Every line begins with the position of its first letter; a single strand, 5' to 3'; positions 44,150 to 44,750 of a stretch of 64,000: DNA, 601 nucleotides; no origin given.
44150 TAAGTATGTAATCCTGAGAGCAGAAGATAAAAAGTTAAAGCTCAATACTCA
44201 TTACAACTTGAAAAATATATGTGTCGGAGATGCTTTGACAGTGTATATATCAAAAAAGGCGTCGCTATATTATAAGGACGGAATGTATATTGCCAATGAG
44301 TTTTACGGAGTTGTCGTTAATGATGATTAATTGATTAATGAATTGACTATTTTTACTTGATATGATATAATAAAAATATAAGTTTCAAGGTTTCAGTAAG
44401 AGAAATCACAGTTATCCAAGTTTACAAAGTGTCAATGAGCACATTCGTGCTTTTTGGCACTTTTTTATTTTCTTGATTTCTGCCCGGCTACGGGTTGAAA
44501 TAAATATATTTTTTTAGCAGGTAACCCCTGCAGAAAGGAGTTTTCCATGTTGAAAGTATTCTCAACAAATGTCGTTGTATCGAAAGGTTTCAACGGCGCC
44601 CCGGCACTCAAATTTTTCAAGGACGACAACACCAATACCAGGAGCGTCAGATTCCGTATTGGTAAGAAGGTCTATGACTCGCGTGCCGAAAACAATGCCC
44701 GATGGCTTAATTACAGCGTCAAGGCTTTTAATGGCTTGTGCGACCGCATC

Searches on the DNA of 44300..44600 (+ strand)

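Call 36: build_rna_model(alignment_id=A2, structure=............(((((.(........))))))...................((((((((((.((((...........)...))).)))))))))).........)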
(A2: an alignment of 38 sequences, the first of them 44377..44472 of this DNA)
Model R1 built from alignment A2 (38 sequences, 105 columns); structure: as given.
model positions 95; base pairs 20; branch points 1; effective number of sequences 2.49; information 0.602 bits per position. Calibrated on 0.2 Mb of random sequence (short: E-values are rough).
structure used (alignment columns):
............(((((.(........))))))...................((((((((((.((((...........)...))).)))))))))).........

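Call 37: search_with_rna_model(model_id=R1, source=window, max_evalue=10, filters=off, show_alignments=6)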
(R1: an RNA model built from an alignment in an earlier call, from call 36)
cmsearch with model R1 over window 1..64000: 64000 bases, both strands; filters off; matches with E-value up to 10: 16.
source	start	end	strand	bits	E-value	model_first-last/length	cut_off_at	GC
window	44377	44472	+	102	3.6e-18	1-95/95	no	0.32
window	54429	54520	+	87.7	3e-15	1-95/95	no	0.39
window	38264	38357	+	81.6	5.2e-14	1-95/95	no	0.34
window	44417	44506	-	32.7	0.00052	1-95/95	no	0.37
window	38314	38379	-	25.3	0.017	13-86/95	no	0.36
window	42664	42760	+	19.6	0.25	1-95/95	no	0.38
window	38440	38551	-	19.5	0.26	1-95/95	no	0.37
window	36039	36117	+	15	2.2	1-95/95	no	0.35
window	50480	50563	+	14.3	3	1-95/95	no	0.42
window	62068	62172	+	13.9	3.7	1-95/95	no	0.32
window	12253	12349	+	13.1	5.3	1-95/95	no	0.36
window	54276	54352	+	13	5.5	1-95/95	no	0.43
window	38414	38495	+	12.9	5.8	1-95/95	no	0.3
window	6729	6831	-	12.8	6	1-95/95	no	0.3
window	41034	41128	+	12.8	6.1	1-95/95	no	0.39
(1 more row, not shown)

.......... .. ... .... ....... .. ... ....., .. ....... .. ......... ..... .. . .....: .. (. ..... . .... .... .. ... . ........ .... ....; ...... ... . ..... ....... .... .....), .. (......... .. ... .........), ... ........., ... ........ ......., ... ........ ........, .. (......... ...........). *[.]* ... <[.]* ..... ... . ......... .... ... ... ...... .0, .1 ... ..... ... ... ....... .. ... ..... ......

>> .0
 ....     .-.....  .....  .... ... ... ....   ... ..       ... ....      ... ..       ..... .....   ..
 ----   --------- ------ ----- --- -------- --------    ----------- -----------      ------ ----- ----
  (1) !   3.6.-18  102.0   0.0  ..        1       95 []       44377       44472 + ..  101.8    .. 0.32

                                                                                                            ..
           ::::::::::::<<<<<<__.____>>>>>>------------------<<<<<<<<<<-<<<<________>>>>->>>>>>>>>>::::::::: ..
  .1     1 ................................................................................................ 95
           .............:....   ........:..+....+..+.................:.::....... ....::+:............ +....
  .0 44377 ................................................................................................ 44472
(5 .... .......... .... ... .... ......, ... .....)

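Call 39: search_with_rna_model(model_id=R1, sources=[L138, L139, L140, L141, L142, L143, L144, L145, L146, L147, L148, L149, L150, L151, L152, L153, L154, L155, L156, L157, L158, L159, L160, L161, L162, L163, L164, L165, L166, L167, L168, L169, L170, L171, L172, L173, L174, L175, L176, L177, L178, L179, L180, L181, L182, L183, L184, L045, L049, L053, L120], max_evalue=0.01)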
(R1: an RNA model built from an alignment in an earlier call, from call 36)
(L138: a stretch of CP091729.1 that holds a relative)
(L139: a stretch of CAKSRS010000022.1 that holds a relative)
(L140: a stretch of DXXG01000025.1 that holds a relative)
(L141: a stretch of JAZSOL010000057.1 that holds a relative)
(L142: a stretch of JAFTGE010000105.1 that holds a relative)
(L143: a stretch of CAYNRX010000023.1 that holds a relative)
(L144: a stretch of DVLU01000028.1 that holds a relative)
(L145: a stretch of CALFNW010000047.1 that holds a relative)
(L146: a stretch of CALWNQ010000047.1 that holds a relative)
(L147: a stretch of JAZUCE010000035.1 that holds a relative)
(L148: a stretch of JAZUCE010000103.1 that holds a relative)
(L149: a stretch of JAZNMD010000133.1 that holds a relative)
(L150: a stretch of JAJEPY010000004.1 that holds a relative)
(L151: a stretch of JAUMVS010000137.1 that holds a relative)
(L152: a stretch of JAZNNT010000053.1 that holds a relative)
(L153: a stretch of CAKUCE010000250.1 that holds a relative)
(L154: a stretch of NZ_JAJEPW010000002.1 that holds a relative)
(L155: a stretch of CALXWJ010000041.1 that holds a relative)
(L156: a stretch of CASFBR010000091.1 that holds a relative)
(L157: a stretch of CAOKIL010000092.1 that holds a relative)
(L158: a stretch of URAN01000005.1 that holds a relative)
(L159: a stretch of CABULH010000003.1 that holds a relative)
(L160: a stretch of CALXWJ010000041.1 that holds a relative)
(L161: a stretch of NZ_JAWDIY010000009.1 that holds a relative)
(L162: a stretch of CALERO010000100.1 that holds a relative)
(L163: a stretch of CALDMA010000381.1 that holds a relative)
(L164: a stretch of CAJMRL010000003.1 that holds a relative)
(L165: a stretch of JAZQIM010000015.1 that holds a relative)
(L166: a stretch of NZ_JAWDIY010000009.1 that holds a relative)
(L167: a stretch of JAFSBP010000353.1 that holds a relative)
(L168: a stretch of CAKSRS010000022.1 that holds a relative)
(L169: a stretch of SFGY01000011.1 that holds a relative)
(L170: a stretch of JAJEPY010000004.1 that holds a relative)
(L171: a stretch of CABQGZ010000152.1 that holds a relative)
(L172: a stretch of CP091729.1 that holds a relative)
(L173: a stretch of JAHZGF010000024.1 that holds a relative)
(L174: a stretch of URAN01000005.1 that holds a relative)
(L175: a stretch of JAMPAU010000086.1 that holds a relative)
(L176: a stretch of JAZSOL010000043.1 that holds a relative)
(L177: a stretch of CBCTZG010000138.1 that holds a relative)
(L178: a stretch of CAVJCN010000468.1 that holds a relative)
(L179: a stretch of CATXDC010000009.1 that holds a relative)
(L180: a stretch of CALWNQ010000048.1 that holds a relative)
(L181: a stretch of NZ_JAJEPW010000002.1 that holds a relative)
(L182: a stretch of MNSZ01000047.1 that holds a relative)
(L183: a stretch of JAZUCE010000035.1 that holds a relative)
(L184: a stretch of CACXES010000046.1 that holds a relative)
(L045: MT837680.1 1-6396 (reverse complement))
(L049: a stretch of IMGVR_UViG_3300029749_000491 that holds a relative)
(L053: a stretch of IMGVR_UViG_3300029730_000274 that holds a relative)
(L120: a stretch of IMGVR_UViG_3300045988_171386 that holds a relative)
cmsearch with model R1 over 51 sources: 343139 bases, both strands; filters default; matches with E-value up to 0.01: 59.
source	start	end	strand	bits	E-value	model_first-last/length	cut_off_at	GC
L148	2114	2208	+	107.8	1.3e-18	1-95/95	no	0.31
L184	838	932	-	107.5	1.5e-18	1-95/95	no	0.34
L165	1787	1881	-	106.8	2e-18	1-95/95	no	0.33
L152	91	186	+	102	2e-17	1-95/95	no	0.28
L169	5884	5979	-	98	1.3e-16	1-95/95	no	0.39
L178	697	792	-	98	1.3e-16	1-95/95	no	0.39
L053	1647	1742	+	98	1.3e-16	1-95/95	no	0.39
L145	1237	1333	-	97.1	2e-16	1-95/95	no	0.3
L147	4879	4976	-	96.6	2.4e-16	1-95/95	no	0.3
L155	880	973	-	96.6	2.5e-16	1-95/95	no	0.28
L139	5475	5571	+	96.2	3e-16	1-95/95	no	0.31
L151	2228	2324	-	96.2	3e-16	1-95/95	no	0.31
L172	652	748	-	95.5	4.1e-16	1-95/95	no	0.31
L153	2032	2127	+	94.8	5.7e-16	1-95/95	no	0.39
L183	2596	2693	-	93.1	1.3e-15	1-95/95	no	0.33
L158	5742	5838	+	93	1.3e-15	1-95/95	no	0.32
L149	2931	3024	+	92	2.2e-15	1-95/95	no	0.37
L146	3377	3471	+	91.6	2.6e-15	1-95/95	no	0.39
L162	4242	4340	+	90.2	5.1e-15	1-95/95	no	0.3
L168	1950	2048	+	90.2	5.1e-15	1-95/95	no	0.3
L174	2200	2298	+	90.2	5.1e-15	1-95/95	no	0.3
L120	798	896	-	90.2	5.1e-15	1-95/95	no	0.3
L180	342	436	+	90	5.6e-15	1-95/95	no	0.32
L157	4189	4283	-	89.5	7.1e-15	1-95/95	no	0.32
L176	416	507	+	87.7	1.6e-14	1-95/95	no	0.39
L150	1490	1584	-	87.6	1.7e-14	1-95/95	no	0.37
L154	7103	7197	+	87.6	1.7e-14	1-95/95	no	0.37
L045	3261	3355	+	87.6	1.7e-14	1-95/95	no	0.37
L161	1648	1742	+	86.6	2.7e-14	1-95/95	no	0.38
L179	3128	3224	-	85.8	3.9e-14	1-95/95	no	0.38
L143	920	1015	+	85.4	4.8e-14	1-95/95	no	0.34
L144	3174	3269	+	85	5.7e-14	1-95/95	no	0.34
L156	5413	5508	+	85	5.7e-14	1-95/95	no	0.34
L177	2411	2506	-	85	5.7e-14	1-95/95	no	0.34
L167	7451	7545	-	84.3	8.2e-14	1-95/95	no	0.39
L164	3958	4053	-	83.8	1e-13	1-95/95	no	0.34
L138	3865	3965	-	83.4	1.2e-13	1-95/95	no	0.3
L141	5265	5358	+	81.7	2.8e-13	1-95/95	no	0.34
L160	1449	1540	-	79.8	6.8e-13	1-95/95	no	0.34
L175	1264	1356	+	79.6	7.4e-13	1-95/95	no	0.3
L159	2837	2932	-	76.8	2.7e-12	1-95/95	no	0.42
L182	6123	6218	-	76.8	2.7e-12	1-95/95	no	0.42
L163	2090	2182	-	73.6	1.3e-11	1-95/95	no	0.34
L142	4859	4949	-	72.7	1.9e-11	1-95/95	no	0.46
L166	2727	2819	+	70.5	5.4e-11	1-95/95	no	0.43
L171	1655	1747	-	70.5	5.4e-11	1-95/95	no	0.43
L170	413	505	-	69.5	8.7e-11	1-95/95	no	0.43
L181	31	123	+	69.5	8.7e-11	1-95/95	no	0.43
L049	1397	1489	+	69.3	9.2e-11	1-95/95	no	0.42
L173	6064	6153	+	67.8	1.9e-10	1-95/95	no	0.46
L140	2954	3043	-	63.9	1.2e-09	1-95/95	no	0.43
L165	1752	1842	+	35.8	0.00065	1-95/95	no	0.35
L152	131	221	-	33.6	0.0019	1-95/95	no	0.32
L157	4150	4244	+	33.1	0.0023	1-95/95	no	0.31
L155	846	934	+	33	0.0024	1-95/95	no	0.29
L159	2800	2892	+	32.4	0.0033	1-95/95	no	0.41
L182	6086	6178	+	32.4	0.0033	1-95/95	no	0.41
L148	2153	2241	-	32.4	0.0033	1-95/95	no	0.35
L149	2978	3051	-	31.3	0.0055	13-86/95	no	0.36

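Call 54: search_with_rna_model(model_id=R1, sources=[L185, L186, L187, L188, L189, L190, L191, L192, L193, L194, L195, L196, L197, L198, L199, L200, L201, L202, L203, L204, L205, L206, L207, L208, L209, L210, L211, L212, L213, L214, L215, L216, L217, L218, L219, L220, L221, L222, L223, L224, L225, L226, L227, L228, L229, L230, L231, L232, L233, L234, L235, L236, L237, L238, L239, L240, L241, L242, L243, L244, L245, L246, L247, L248, L249, L250, L251, L252, L253, L254, L255, L256, L257, L258, L259, L260, L261, L262, L263, L264], max_evalue=0.001, make_alignment=true)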
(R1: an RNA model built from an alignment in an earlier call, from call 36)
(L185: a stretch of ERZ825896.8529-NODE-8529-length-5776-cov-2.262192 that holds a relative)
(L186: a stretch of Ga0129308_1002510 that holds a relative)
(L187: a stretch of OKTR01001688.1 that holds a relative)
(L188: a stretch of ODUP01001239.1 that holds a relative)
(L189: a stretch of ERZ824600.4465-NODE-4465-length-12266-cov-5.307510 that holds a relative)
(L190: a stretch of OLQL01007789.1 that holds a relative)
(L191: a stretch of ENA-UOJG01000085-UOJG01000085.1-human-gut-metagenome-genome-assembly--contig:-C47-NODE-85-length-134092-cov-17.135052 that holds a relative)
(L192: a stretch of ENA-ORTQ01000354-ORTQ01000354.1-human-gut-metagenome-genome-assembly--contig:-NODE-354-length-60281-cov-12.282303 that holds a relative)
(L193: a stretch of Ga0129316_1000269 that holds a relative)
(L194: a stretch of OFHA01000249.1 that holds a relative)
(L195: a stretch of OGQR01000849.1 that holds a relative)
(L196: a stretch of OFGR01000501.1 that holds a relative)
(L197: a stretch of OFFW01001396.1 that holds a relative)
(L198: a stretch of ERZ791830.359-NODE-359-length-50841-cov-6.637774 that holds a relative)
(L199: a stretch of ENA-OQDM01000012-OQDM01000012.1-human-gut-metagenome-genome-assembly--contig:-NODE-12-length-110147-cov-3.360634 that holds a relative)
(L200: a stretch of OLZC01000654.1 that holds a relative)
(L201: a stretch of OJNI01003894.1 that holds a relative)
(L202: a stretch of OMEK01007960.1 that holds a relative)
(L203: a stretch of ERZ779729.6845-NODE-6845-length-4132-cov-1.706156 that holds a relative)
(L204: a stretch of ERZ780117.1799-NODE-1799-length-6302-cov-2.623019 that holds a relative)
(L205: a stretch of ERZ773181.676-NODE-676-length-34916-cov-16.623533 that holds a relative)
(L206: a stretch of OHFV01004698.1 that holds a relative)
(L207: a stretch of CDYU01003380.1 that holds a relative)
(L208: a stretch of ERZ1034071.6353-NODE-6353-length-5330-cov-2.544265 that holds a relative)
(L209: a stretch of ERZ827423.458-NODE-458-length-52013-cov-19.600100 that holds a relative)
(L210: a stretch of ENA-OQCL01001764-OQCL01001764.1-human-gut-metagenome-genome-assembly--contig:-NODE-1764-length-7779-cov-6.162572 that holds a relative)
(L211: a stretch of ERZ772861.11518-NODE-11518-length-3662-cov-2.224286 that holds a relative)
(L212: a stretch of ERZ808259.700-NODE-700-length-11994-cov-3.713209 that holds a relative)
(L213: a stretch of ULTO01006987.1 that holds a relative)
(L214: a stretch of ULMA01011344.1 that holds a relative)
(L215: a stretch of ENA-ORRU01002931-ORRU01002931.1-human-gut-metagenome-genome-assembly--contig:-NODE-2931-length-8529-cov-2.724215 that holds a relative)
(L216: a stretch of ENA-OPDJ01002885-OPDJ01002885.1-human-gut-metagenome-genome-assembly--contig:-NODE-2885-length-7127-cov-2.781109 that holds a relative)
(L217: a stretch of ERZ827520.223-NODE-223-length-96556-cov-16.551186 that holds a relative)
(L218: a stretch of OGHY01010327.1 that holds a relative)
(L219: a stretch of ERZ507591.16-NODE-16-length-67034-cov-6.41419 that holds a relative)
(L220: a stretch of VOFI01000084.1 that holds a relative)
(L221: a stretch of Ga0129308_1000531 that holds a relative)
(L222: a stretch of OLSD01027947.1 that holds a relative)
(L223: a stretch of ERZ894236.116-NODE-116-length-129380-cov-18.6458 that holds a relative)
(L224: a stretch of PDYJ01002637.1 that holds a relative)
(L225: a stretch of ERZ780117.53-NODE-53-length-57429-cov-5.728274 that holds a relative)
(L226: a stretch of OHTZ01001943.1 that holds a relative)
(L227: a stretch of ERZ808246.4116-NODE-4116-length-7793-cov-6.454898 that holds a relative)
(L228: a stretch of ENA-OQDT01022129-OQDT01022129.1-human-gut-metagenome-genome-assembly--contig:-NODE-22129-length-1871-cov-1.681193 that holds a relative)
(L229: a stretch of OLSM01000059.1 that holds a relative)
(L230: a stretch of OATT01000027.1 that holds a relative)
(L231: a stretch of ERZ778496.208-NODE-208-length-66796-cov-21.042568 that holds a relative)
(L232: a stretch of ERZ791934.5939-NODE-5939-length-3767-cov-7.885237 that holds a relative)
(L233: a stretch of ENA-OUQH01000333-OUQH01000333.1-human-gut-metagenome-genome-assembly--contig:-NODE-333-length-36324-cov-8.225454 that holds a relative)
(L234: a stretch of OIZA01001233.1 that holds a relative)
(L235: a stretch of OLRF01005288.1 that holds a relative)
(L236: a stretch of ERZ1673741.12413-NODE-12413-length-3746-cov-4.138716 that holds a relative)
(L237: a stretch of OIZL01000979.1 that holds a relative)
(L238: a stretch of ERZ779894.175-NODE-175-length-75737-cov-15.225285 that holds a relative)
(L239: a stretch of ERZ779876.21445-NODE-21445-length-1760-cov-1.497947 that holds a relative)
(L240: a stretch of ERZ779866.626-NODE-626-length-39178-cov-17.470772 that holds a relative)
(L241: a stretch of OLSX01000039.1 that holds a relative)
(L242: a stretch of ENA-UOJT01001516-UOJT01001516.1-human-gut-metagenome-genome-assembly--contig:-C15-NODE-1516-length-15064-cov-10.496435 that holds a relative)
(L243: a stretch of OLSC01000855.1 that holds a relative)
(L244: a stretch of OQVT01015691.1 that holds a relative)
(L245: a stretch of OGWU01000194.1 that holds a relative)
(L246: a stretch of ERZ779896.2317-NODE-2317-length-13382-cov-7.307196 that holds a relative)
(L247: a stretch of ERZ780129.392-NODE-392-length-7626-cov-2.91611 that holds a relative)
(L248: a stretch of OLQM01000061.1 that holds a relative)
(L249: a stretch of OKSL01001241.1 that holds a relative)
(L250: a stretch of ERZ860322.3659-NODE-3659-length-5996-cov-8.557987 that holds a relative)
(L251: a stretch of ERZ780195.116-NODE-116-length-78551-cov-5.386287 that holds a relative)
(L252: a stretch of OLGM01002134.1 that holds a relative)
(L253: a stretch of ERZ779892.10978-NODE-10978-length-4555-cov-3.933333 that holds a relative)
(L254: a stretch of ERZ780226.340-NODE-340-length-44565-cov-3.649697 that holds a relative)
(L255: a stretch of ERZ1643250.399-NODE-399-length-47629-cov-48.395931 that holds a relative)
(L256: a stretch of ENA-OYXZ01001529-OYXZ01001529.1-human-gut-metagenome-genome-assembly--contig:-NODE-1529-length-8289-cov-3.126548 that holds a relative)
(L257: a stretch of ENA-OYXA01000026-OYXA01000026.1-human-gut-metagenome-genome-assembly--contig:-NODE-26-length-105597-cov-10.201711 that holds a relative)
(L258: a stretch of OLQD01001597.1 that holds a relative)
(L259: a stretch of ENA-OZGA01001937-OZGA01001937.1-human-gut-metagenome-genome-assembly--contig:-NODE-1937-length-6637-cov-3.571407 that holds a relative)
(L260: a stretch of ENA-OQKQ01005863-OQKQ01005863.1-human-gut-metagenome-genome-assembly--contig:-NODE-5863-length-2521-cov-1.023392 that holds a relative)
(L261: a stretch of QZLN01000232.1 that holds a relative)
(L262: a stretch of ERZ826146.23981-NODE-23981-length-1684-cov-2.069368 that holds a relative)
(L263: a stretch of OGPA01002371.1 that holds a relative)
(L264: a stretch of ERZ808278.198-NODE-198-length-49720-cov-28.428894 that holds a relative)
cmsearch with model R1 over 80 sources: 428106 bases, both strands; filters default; matches with E-value up to 0.001: 79.
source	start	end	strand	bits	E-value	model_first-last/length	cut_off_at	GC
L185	2828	2922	+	103.4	1.3e-17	1-95/95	no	0.31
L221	2828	2922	+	98.4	1.4e-16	1-95/95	no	0.35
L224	2828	2922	+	98.4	1.4e-16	1-95/95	no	0.35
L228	422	516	+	97.9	1.7e-16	1-95/95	no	0.36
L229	2829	2923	+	97.9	1.7e-16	1-95/95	no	0.36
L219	2828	2922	+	96.2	3.8e-16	1-95/95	no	0.37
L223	2828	2922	+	96.2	3.8e-16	1-95/95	no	0.37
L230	2827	2921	+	95.5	5.3e-16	1-95/95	no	0.37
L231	2827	2921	+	95.5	5.3e-16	1-95/95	no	0.37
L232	1766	1860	+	95.5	5.3e-16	1-95/95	no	0.37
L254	2788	2886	+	90.2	6.4e-15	1-95/95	no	0.3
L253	2834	2928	+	88.3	1.5e-14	1-95/95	no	0.36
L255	2834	2927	+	87.8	2e-14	1-95/95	no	0.34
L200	2834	2928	+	87.6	2.1e-14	1-95/95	no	0.37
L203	1493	1587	+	87.6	2.1e-14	1-95/95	no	0.37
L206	1395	1489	+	87.6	2.1e-14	1-95/95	no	0.37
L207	2655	2749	+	87.6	2.1e-14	1-95/95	no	0.37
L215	2834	2928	+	87.6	2.1e-14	1-95/95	no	0.37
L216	2834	2928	+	87.6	2.1e-14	1-95/95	no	0.37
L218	1622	1716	+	87.6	2.1e-14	1-95/95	no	0.37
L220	2834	2928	+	87.6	2.1e-14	1-95/95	no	0.37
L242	2834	2928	+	87.6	2.1e-14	1-95/95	no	0.37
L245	2834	2928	+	87.6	2.1e-14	1-95/95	no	0.37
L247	2834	2928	+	87.6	2.1e-14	1-95/95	no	0.37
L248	2834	2928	+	87.6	2.1e-14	1-95/95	no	0.37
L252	2834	2928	+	87.6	2.1e-14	1-95/95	no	0.37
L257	2834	2928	+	87.6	2.1e-14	1-95/95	no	0.37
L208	2834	2928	+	86.8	3.1e-14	1-95/95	no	0.37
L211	27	121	+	86.6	3.4e-14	1-95/95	no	0.38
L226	2834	2928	+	86.6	3.4e-14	1-95/95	no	0.38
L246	2834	2928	+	86.6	3.4e-14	1-95/95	no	0.38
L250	2834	2928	+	86.6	3.4e-14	1-95/95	no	0.38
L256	2834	2928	+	86.6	3.4e-14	1-95/95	no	0.38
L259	1338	1432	+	86.6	3.4e-14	1-95/95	no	0.38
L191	2831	2927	+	85.8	4.9e-14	1-95/95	no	0.38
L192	2831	2927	+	85.8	4.9e-14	1-95/95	no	0.38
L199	2831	2927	+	85.8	4.9e-14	1-95/95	no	0.38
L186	2826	2921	+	85.8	5.1e-14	1-95/95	no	0.39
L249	2834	2928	+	85.7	5.3e-14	1-95/95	no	0.39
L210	183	277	+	85.4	6.1e-14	1-95/95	no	0.39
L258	2834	2928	+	85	7.2e-14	1-95/95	no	0.36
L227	2300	2394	+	84.1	1.1e-13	1-95/95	no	0.36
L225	2833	2926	+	84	1.2e-13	1-95/95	no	0.34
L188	2823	2918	+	83.8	1.3e-13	1-95/95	no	0.34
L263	2228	2323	+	82.7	2.1e-13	1-95/95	no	0.39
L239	730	826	+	81.7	3.3e-13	1-95/95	no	0.35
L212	2541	2635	+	80.7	5.4e-13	1-95/95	no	0.33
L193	2835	2929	+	80.4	6.4e-13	1-95/95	no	0.39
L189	2828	2924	+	80.2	6.8e-13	1-95/95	no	0.37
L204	2830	2926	+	80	7.5e-13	1-95/95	no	0.38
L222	590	683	+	79.3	1e-12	1-95/95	no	0.35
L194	2706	2800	+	78.7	1.4e-12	1-95/95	no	0.36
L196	2706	2800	+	78.7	1.4e-12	1-95/95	no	0.36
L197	2706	2800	+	78.7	1.4e-12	1-95/95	no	0.36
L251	2828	2924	+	78.6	1.5e-12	1-95/95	no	0.36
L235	461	557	+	78.5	1.5e-12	1-95/95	no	0.36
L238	2825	2921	+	78.5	1.5e-12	1-95/95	no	0.36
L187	473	569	+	78.4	1.6e-12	1-95/95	no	0.37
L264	2828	2924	+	78.4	1.6e-12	1-95/95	no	0.37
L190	1578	1673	+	76.8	3.4e-12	1-95/95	no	0.42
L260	1813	1907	+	76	5e-12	1-95/95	no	0.38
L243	2832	2927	+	73.8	1.4e-11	1-95/95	no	0.33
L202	1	89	+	73.4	1.7e-11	7-95/95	5'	0.37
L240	2830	2925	+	70.3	7.4e-11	1-95/95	no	0.4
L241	2831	2926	+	68.4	1.8e-10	1-95/95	no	0.32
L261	2831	2926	+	68.4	1.8e-10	1-95/95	no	0.32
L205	2832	2927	+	67.3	2.9e-10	1-95/95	no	0.36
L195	2832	2927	+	66.6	4.2e-10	1-95/95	no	0.35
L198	2832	2927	+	66.6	4.2e-10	1-95/95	no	0.35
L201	2832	2927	+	66.6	4.2e-10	1-95/95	no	0.35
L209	2832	2927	+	66.6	4.2e-10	1-95/95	no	0.35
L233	2832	2927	+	66.6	4.2e-10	1-95/95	no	0.35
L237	2832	2927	+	66.6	4.2e-10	1-95/95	no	0.35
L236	1657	1752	+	66.2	5e-10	1-95/95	no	0.34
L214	2832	2927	+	66.1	5.1e-10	1-95/95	no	0.36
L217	2832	2927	+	66.1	5.1e-10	1-95/95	no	0.36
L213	2832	2927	+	64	1.4e-09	1-95/95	no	0.34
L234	2832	2927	+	64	1.4e-09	1-95/95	no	0.34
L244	769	864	+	64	1.4e-09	1-95/95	no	0.34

Alignment A4: 79 matches aligned to the model, 105 columns, each read 5' to 3' on its own strand. Consensus structure (alignment columns), stored with it:
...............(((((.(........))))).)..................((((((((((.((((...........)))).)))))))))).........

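Call 67: search_rna_families(source=window, start=44300, end=44600, threshold=evalue, max_evalue=1)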
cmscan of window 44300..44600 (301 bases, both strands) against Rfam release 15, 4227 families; matches with E-value up to 1: 2.
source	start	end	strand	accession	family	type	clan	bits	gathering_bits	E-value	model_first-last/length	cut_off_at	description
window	44370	44467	+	RF01770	rimP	Cis-reg; leader;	-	22.4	47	0.15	1-102/102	no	Gammaprotebacteria rimP leader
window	44420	44466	+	RF00697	mir-186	Gene; miRNA;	-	21.7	70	0.074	1-82/82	no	mir-186 microRNA precursor family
